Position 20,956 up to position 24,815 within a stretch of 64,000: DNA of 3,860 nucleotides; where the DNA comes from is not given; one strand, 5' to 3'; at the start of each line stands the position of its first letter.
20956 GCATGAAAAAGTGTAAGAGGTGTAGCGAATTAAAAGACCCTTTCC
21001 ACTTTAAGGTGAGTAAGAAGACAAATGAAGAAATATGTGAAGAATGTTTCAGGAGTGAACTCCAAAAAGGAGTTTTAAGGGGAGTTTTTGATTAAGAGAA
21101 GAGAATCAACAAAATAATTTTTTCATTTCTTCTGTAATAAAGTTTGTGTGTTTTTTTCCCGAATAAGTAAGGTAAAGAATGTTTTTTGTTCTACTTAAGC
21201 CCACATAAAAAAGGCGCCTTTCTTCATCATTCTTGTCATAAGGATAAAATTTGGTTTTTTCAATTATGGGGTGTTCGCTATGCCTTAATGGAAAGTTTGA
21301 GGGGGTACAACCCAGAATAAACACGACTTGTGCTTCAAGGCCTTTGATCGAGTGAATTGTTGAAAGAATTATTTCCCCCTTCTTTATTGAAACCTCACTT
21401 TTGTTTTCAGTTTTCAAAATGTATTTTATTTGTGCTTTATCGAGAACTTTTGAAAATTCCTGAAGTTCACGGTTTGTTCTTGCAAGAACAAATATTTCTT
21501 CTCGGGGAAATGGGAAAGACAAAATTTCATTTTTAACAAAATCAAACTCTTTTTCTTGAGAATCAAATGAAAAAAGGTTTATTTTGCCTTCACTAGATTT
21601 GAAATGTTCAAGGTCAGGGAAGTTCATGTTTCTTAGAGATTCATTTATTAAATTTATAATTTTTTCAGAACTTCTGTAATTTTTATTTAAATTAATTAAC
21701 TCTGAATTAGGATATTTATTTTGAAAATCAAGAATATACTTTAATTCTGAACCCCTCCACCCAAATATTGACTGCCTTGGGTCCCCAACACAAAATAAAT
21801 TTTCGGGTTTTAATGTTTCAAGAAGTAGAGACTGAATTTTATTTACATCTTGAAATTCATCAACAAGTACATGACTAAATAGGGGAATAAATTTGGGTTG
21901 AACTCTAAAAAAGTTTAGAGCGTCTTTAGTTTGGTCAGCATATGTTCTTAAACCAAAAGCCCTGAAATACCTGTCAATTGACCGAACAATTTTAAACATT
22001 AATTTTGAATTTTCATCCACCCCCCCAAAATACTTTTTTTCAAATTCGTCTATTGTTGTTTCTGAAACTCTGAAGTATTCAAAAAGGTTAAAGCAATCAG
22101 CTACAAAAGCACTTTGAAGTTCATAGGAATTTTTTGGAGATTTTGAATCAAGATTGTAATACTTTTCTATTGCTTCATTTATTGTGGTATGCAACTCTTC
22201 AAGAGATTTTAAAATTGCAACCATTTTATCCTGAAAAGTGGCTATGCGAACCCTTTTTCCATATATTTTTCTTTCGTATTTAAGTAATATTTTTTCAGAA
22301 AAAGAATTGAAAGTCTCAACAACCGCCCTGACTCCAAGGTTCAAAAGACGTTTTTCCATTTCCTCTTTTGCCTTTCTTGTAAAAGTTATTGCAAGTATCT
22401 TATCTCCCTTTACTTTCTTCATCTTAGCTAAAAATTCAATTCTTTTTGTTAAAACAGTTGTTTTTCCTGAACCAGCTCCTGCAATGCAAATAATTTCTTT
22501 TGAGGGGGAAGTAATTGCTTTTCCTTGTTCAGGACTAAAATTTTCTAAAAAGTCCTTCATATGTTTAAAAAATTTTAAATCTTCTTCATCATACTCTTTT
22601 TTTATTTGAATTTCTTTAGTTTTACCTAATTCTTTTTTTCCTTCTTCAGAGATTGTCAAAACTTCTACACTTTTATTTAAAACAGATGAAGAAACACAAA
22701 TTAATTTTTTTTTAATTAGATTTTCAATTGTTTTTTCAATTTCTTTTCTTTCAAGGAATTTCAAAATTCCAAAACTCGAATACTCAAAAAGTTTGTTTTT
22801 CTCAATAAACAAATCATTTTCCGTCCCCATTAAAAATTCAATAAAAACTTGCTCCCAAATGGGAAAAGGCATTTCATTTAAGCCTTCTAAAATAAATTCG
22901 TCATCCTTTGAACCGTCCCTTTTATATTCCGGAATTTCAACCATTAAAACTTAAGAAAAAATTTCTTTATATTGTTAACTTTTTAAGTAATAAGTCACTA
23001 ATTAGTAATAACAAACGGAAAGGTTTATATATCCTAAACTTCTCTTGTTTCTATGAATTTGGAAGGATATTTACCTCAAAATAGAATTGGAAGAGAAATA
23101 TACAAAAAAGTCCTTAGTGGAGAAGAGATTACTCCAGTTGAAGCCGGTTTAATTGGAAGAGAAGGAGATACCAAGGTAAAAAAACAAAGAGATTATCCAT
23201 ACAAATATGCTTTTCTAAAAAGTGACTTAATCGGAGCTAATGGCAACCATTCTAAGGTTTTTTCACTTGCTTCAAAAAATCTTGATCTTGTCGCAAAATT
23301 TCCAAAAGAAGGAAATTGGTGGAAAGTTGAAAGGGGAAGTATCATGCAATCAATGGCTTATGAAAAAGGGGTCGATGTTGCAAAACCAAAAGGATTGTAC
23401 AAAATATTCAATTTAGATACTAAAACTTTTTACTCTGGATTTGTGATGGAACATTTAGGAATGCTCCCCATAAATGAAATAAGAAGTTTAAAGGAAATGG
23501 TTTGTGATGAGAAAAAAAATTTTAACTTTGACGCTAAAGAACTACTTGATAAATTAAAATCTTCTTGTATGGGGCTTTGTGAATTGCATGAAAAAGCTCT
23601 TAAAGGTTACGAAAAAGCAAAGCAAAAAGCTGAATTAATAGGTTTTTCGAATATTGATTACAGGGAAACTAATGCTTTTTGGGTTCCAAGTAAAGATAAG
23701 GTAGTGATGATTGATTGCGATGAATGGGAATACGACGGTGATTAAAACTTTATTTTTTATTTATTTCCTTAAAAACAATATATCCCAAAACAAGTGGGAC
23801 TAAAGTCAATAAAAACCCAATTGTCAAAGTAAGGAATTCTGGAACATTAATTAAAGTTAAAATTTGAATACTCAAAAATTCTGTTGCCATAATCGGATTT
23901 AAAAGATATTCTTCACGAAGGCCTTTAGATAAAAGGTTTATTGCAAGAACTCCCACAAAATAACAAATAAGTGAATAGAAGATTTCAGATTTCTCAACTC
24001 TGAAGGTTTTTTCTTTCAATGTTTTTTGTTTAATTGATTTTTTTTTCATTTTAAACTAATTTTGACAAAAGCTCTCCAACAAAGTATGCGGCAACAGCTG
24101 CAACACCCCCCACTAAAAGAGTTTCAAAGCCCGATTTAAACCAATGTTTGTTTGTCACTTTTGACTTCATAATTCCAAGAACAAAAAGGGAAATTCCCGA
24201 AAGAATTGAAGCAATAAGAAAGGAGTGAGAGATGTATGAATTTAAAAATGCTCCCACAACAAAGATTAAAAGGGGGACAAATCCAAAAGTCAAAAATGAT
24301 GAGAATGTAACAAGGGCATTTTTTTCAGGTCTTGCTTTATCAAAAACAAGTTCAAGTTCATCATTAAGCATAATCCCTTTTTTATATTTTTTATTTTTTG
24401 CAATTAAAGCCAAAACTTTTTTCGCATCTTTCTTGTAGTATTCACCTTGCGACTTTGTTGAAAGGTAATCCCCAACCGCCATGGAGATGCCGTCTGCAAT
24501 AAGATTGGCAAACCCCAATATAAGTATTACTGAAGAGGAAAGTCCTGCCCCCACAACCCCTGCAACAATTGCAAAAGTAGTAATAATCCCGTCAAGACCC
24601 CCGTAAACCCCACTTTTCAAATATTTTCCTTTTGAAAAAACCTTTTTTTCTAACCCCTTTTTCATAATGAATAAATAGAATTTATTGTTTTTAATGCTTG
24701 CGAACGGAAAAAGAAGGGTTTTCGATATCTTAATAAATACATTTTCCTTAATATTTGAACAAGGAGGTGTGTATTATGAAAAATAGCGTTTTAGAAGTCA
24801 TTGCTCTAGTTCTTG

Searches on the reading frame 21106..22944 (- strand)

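Call 92: search_protein_families(library=pfam, proteins=[window:21106-22944:-], max_evalue=0.001)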
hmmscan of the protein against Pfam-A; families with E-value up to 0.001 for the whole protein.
window:21106-22944:- (612 aa): 7 families
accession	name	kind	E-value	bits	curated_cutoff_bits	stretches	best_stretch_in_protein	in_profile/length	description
PF00580.27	UvrD-helicase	-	4.5e-45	154.9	23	1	137-412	2-271/271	UvrD/REP helicase N-terminal domain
PF13361.12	UvrD_C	-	1.2e-25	91.1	25.6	2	510-595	273-348/350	UvrD-like helicase C-terminal domain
PF13245.12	AAA_19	-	1.4e-20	74.3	25.1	1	142-393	3-130/134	AAA domain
PF13538.12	UvrD_C_2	-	5.3e-08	33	27.4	0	527-549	4-26/52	UvrD-like helicase C-terminal domain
PF09382.16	RQC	-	3.4e-07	30.5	23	1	33-119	29-110/114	RQC domain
PF01443.25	Viral_helicase1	-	4.1e-07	30.5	21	0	329-548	28-200/228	Viral superfamily 1 RNA helicase core domain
PF13604.12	AAA_30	-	0.00073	19.8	27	0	142-199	8-65/191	AAA domain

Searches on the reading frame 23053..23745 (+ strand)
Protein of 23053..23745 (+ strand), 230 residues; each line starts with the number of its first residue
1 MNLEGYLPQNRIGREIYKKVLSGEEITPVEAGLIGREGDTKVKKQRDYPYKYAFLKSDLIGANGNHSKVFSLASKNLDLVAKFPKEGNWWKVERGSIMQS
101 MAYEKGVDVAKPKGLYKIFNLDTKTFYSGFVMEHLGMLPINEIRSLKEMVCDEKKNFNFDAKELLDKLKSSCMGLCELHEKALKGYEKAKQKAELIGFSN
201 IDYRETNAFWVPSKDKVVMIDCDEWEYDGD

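Call 5: search_protein_families(library=pfam, proteins=[window:23053-23745:+], max_evalue=1)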
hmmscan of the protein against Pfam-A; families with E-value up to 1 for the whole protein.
window:23053-23745:+ (230 aa): 1 family
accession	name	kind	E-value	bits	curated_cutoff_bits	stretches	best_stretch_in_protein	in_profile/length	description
PF25053.1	DUF7791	-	0.074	13.3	28.1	1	146-182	55-91/162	Domain of unknown function (DUF7791)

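Call 10: search_protein_families(library=ncbifam, proteins=[window:23053-23745:+], max_evalue=1)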
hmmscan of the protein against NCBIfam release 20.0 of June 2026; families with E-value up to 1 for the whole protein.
window:23053-23745:+ (230 aa): 0 families

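Call 37: search_protein_families(library=padloc, proteins=[window:23053-23745:+], max_evalue=1)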
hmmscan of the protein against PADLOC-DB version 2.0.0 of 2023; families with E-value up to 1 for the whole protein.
window:23053-23745:+ (230 aa): 0 families

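Call 38: search_protein_families(library=phrogs, proteins=[window:23053-23745:+], max_evalue=1)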
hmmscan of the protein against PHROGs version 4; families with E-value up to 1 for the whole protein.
window:23053-23745:+ (230 aa): 2 families
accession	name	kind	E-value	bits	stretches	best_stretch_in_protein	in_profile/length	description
phrog_9675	-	unknown function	0.016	16.2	1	15-52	13-49/64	-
phrog_21297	-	unknown function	0.14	13.3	1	192-226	20-54/63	-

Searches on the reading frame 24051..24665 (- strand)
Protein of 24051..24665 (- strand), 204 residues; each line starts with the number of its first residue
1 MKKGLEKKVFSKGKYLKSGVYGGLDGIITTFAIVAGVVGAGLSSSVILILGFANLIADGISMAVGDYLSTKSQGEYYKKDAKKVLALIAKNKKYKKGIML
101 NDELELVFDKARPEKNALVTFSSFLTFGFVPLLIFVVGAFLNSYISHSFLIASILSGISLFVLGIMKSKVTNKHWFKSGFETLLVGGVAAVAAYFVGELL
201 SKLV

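Call 92: search_protein_families(library=pfam, proteins=[window:24051-24665:-], max_evalue=0.001)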
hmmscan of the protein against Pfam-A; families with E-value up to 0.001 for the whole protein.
window:24051-24665:- (204 aa): 1 family
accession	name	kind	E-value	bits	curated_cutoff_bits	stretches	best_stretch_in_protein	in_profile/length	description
PF01988.24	VIT1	-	1.7e-46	159.2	28.1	2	78-197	96-213/214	VIT family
